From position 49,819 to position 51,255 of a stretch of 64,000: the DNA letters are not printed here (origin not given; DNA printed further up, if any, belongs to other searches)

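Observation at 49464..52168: CBASS-like core inside the tRNA-Thr island: patatin + CD-NTase + stand-alone E2, tightly coupled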

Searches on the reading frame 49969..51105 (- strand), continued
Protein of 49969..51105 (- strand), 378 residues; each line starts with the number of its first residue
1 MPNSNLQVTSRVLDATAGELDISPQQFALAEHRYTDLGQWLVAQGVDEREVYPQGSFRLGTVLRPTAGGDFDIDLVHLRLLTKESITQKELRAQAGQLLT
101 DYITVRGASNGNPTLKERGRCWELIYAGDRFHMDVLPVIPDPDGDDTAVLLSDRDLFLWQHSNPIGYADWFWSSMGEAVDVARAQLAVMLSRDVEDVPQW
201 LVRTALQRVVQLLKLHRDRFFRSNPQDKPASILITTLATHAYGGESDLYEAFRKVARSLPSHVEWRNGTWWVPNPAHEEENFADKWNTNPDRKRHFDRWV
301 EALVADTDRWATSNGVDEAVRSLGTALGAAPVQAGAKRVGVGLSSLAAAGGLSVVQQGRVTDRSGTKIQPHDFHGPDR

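Call 87: find_homologous_proteins(query=window:49969-51105:-, max_evalue=1e-10)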
Query window:49969-51105:- (378 aa): 980 proteins with E <= 1e-10 among 8000 candidates; the best 120 are listed.
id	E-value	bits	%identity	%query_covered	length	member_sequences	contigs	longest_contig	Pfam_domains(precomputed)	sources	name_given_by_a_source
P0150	2.1e-256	868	100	100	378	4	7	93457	PF18144.8,PF21654.4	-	-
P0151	4.2e-245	831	96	100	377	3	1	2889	PF18144.8,PF21654.4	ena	-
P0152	2.6e-243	825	95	99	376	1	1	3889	PF18144.8,PF21654.4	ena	-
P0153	3.2e-238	808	92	100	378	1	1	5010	PF18144.8,PF21654.4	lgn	-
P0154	1.1e-231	787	91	100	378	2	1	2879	PF21654.4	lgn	-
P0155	9.9e-230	780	90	100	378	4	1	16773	PF21654.4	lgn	-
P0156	5.3e-229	778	90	100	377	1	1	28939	PF18144.8,PF21654.4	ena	-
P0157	1.3e-225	767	89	99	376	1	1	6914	PF21654.4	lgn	-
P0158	5.4e-221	752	87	99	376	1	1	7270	PF21654.4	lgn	-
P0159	1.9e-218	743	85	99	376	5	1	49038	PF21654.4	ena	-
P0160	5.4e-218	742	85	99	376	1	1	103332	PF21654.4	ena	-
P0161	1.5e-217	740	85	100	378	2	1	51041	PF18144.8,PF21654.4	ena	-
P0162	3.1e-217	739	84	100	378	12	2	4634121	PF21654.4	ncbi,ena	-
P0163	1.6e-216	737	84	100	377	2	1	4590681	PF18144.8,PF21654.4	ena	-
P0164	1.1e-215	734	84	100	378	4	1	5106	PF18144.8,PF21654.4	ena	-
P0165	1.8e-215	733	84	99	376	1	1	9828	PF21654.4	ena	-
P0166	4.3e-215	732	85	99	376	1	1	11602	PF18144.8,PF21654.4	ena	-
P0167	1.9e-213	727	83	99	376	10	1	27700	PF21654.4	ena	-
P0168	4.3e-213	726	84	100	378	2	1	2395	PF21654.4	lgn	-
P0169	9.5e-213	725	82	99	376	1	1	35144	PF21654.4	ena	-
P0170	1.0e-212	724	83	99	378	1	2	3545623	PF18144.8,PF21654.4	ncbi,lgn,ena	-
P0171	3.8e-212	723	82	100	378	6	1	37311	PF18144.8,PF21654.4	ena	-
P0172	2.0e-211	720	82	100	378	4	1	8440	PF18144.8,PF21654.4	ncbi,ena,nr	ncbi:MAG: nucleotidyltransferase [Gemmatimonadetes bacterium]|nr:nucleotidyltransferase [Gemmatimona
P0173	2.2e-211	720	83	100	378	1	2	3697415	PF18144.8,PF21654.4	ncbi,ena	-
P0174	7.2e-211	718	82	99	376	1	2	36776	PF21654.4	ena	-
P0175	1.5e-210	717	83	99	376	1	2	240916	PF21654.4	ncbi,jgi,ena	-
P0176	6.7e-210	715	83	99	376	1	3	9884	PF21654.4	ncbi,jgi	-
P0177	1.6e-208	711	83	99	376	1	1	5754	PF21654.4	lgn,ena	-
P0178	1.1e-206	705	80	100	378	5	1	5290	PF18144.8,PF21654.4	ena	-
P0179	1.2e-203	695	80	99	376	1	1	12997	PF18144.8,PF21654.4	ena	-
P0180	1.5e-203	694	80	99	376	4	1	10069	PF21654.4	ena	-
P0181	2.1e-203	694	79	99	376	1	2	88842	PF18144.8,PF21654.4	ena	-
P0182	5.1e-203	692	80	99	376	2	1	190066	PF18144.8,PF21654.4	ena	-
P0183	6.1e-202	689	78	99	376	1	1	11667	PF18144.8,PF21654.4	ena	-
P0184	1.5e-201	688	80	99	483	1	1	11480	PF26395.1,PF21654.4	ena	-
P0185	1.2e-200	685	79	100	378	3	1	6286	PF18144.8,PF21654.4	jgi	-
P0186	1.1e-197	675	78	99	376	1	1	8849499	PF21654.4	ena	-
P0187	2.1e-197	674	78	99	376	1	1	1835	PF18144.8,PF21654.4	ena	-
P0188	3.5e-196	670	78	99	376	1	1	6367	PF21654.4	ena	-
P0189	3.8e-196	670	78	99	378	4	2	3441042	PF21654.4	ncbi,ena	-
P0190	2.9e-193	660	76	99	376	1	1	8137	PF18144.8,PF21654.4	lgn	-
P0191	3.4e-193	660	77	99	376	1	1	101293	PF18144.8,PF21654.4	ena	-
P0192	9.1e-193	659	75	99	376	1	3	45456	PF21654.4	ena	-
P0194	3.3e-186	637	73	99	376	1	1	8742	PF18144.8,PF21654.4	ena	-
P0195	5.4e-185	633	73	99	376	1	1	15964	PF18144.8,PF21654.4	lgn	-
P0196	3.8e-183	627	71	99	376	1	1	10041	PF18144.8,PF21654.4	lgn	-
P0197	2.3e-182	625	72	99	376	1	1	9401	PF18144.8,PF21654.4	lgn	-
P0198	6.5e-182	623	71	99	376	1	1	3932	PF18144.8,PF21654.4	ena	-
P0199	3.7e-181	621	72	99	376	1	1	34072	PF18144.8,PF21654.4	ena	-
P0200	6.8e-181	620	71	99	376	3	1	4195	PF18144.8,PF21654.4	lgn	-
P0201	1.5e-180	619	72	99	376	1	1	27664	PF18144.8,PF21654.4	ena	-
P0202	2.4e-180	618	71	99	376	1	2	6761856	PF18144.8,PF21654.4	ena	-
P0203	1.1e-179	616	71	99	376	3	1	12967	PF18144.8,PF21654.4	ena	-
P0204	4.3e-179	614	73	99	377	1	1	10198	PF18144.8,PF21654.4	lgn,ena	-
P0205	5.3e-178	610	71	99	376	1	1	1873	PF18144.8,PF21654.4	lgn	-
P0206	7.7e-178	610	71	99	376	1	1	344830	PF18144.8,PF21654.4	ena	-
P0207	1.2e-177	609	70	99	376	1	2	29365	PF18144.8,PF21654.4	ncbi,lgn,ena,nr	ncbi:MAG: nucleotidyltransferase [bacterium]|nr:nucleotidyltransferase [bacterium] MDE0351165.1 nucl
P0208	1.3e-177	609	70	99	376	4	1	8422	PF18144.8,PF21654.4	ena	-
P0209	3.2e-177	608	71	99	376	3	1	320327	PF18144.8,PF21654.4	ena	-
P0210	8.7e-176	603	70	99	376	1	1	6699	PF18144.8,PF21654.4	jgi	-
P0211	9.0e-176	603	69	99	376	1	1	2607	PF18144.8,PF21654.4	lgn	-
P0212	1.0e-175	603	69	99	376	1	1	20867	PF18144.8,PF21654.4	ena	-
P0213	3.1e-175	601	70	99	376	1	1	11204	PF18144.8,PF21654.4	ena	-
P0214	3.4e-175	601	69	99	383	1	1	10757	PF18144.8,PF21654.4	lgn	-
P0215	7.2e-175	600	69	99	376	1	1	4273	PF18144.8,PF21654.4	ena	-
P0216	1.1e-174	599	70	99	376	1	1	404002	PF18144.8,PF21654.4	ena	-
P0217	1.1e-174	599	70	99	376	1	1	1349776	PF18144.8,PF21654.4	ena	-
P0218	3.0e-174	598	70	99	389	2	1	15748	PF18144.8,PF21654.4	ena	-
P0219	5.9e-174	597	69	99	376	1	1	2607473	PF18144.8,PF21654.4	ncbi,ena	-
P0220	6.2e-174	597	69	99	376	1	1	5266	PF18144.8,PF21654.4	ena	-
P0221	1.4e-173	596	68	99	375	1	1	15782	PF21654.4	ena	-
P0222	1.8e-173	595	69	99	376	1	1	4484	PF18144.8,PF21654.4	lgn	-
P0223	7.1e-172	590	69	99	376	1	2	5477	PF18144.8,PF21654.4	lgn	-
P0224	1.2e-163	563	89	73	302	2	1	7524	PF18144.8,PF21654.4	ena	-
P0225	3.6e-163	561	67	100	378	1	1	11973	PF18144.8,PF21654.4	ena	-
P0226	1.9e-160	552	65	99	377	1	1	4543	PF18144.8,PF21654.4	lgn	-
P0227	2.7e-160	552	65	99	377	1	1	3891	PF18144.8,PF21654.4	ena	-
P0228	1.2e-158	546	65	99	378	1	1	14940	PF18144.8,PF21654.4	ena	-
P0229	2.7e-157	542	64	99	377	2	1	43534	PF18144.8,PF21654.4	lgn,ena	-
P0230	1.3e-155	536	64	97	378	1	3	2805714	PF18144.8,PF21654.4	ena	-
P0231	2.2e-147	509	61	99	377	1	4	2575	PF18144.8,PF21654.4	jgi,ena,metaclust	metaclust:\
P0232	3.3e-147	509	61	99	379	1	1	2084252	PF18144.8,PF21654.4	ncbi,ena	-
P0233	4.3e-146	505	60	99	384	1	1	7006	PF18144.8,PF21654.4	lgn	-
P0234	5.5e-146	505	61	99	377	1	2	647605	PF18144.8,PF21654.4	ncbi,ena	-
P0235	1.7e-140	487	59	99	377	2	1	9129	PF18144.8,PF21654.4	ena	-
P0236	3.4e-136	473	71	75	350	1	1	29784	PF18144.8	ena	-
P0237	1.1e-135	471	58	97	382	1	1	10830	PF18144.8,PF21654.4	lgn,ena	-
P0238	1.7e-130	454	55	99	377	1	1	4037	PF21654.4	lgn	-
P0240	9.3e-128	445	54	97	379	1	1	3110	PF18144.8,PF21654.4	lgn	-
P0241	2.8e-121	423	53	97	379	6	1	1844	PF18144.8,PF21654.4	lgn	-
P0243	7.1e-117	409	75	64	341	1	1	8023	PF21654.4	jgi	-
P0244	2.2e-111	391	76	60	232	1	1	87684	PF18144.8,PF21654.4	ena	-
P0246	2.2e-103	364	82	52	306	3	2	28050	PF26395.1,PF21654.4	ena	-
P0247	4.1e-103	364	47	99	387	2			PF18144.8,PF21654.4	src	-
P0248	5.9e-103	363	46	100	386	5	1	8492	PF18144.8,PF21654.4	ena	-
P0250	2.4e-102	361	49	99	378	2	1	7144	PF18144.8,PF21654.4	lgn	-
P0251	1.4e-101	359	49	99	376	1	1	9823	PF21654.4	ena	-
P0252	2.0e-100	355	47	97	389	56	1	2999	PF18144.8,PF21654.4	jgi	jgi:hypothetical protein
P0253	2.9e-100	354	47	97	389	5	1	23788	PF18144.8,PF21654.4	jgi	jgi:hypothetical protein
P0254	5.5e-100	353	80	53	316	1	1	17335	PF18144.8,PF21654.4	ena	-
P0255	2.6e-99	351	47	97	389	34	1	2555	PF18144.8,PF21654.4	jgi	jgi:Second Messenger Oligonucleotide or Dinucleotide Synthetase domain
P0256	2.4e-98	348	47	96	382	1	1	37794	PF18144.8,PF21654.4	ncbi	-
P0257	5.5e-97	343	46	97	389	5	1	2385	PF18144.8,PF21654.4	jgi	jgi:hypothetical protein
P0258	9.7e-97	343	82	50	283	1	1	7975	PF21654.4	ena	-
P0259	6.2e-96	340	52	90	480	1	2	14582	PF18144.8,PF18134.8,PF21654.4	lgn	-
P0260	3.1e-95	338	45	97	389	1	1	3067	PF18144.8,PF21654.4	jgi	jgi:hypothetical protein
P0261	3.2e-94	334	49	92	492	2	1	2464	PF18144.8,PF18134.8,PF21654.4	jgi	jgi:hypothetical protein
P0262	7.2e-94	333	46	99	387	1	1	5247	PF18144.8,PF21654.4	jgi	jgi:hypothetical protein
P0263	6.7e-93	330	49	94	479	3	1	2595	PF18144.8,PF18134.8,PF21654.4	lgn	-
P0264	3.6e-92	328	46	97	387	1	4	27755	PF18144.8,PF21654.4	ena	-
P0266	9.4e-92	326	44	99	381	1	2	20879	PF21654.4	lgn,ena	-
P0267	9.4e-92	326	49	90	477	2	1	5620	PF18134.8,PF21654.4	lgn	-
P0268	1.7e-91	325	45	97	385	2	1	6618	PF18144.8,PF21654.4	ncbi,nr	ncbi:MAG: nucleotidyltransferase [Acidobacteriia bacterium]|nr:nucleotidyltransferase [Terriglobia b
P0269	4.5e-91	324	43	100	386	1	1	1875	PF21654.4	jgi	jgi:hypothetical protein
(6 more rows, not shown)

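Call 97: predict_structure(alignment_id=A5)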
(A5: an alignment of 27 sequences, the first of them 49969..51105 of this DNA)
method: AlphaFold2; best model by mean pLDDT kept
length: 378 residues; sequences in the alignment: 27
mean_pLDDT: 86.6   pTM: 0.85
mean pLDDT of the five models: 86.6, 85.8, 85.2, 85.0, 84.9
residues with pLDDT >= 90: 197; 70-90: 147; 50-70: 29; < 50: 5
segments of 3 or more residues with pLDDT < 50: none
pLDDT, mean of each block of 10 residues (from residue 1): 66 90 86 92 77 88 79 92 91 93 94 91 91 94 88 80 91 90 87 83 91 94 92 95 89 95 93 87 89 96 93 82 92 90 78 67 64 50
secondary structure, 60 per line:
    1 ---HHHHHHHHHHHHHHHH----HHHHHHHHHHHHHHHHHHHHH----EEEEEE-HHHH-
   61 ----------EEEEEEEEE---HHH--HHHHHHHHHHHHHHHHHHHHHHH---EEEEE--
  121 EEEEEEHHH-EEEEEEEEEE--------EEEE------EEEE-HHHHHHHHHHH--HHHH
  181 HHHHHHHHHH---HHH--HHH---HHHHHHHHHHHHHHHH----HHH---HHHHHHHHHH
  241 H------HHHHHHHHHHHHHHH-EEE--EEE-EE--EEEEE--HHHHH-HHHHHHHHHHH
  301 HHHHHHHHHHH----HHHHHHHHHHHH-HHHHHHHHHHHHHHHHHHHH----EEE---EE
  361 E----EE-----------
elements in order: H4-19 H24-44 E49-54 H56-59 E71-79 H88-110 E114-118 E121-126 E131-140 E149-152 E159-162 H164-174 H177-190 H205-220 H231-241 H248-262 E264-266 E269-271 E277-281 H284-288 H290-311 H316-327 H329-348 E353-355 E359-361

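Call 99: fold_search(model_id=the predicted structure, library=pdb)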
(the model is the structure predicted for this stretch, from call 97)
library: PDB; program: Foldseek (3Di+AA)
matches with E <= 10: 471; with E <= 0.001: 174
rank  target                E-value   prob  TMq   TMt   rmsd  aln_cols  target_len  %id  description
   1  8yjy_A                9.2e-20  1.00  0.77  0.78   4.4       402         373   26  Cryo-EM Structure of CdnG-E2 complex from Serratia marcescens (released 2024-05-01)
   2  8hsb_A                2.6e-19  1.00  0.77  0.78   4.5       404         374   27  Cryo-EM Structure of CdnG-E2 complex from Serratia marcescens (UltrAuFoil) (released 2024-05-01)
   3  7ljn_B                2.8e-15  1.00  0.70  0.79   3.8       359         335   20  Structure of the Bradyrhizobium diazoefficiens CD-NTase CdnG in complex with GTP (released 2021-06-02)
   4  7ljn_C                1.3e-14  1.00  0.68  0.75   4.2       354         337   21  Structure of the Bradyrhizobium diazoefficiens CD-NTase CdnG in complex with GTP (released 2021-06-02)
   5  7ljn_D                1.6e-14  1.00  0.70  0.77   3.9       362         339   20  Structure of the Bradyrhizobium diazoefficiens CD-NTase CdnG in complex with GTP (released 2021-06-02)
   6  7ljn_A                3.2e-14  1.00  0.70  0.77   3.9       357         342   20  Structure of the Bradyrhizobium diazoefficiens CD-NTase CdnG in complex with GTP (released 2021-06-02)
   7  7ljo                  1.0e-12  1.00  0.60  0.76   4.2       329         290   18  Structure of the Bacteroides fragilis CD-NTase CdnB in complex with ADP (released 2021-06-02)
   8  8ysi                  4.1e-11  1.00  0.58  0.66   5.4       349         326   16  Crystal structure of the Deinococcus wulumuqiensis CD-NTase DwCdnB in complex with UTP (released 2025-01-29)
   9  4xj6                  4.8e-11  1.00  0.53  0.54  14.8       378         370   19  Crystal structure of Escherichia coli DncV 3'-deoxy GTP bound form (released 2015-04-29)
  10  8ysk                  5.1e-11  1.00  0.58  0.65   5.6       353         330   16  Crystal structure of the Deinococcus wulumuqiensis CD-NTase DwCdnB in complex with UTP Mn (released 2025-01-29)
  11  4txz_A                5.6e-11  1.00  0.51  0.52  14.5       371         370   18  Crystal structure of Vibrio cholerae DncV cyclic AMP-GMP synthase in complex with nonhydrolyzable GTP (released 2014-08-13)
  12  4xj3                  1.3e-10  1.00  0.53  0.54  13.9       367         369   16  Crystal structure of Vibrio cholerae DncV GTP bound form (released 2015-04-29)
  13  4xj1                  1.5e-10  1.00  0.51  0.51  14.2       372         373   17  Crystal structure of Vibrio cholerae DncV apo form (released 2015-04-29)
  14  4u0m_A                1.6e-10  1.00  0.54  0.53  13.8       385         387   16  Structure of the Vibrio cholerae di-nucleotide cyclase (DncV) mutant D193N in complex with ATP, GTP and 5MTHFGLU2 (released 2014-09-17)
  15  4ty0_B                1.8e-10  1.00  0.51  0.53  14.4       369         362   17  Crystal structure of Vibrio cholerae DncV cyclic AMP-GMP synthase in complex with linear intermediate 5' pppA(3',5')pG (released 2014-08-13)
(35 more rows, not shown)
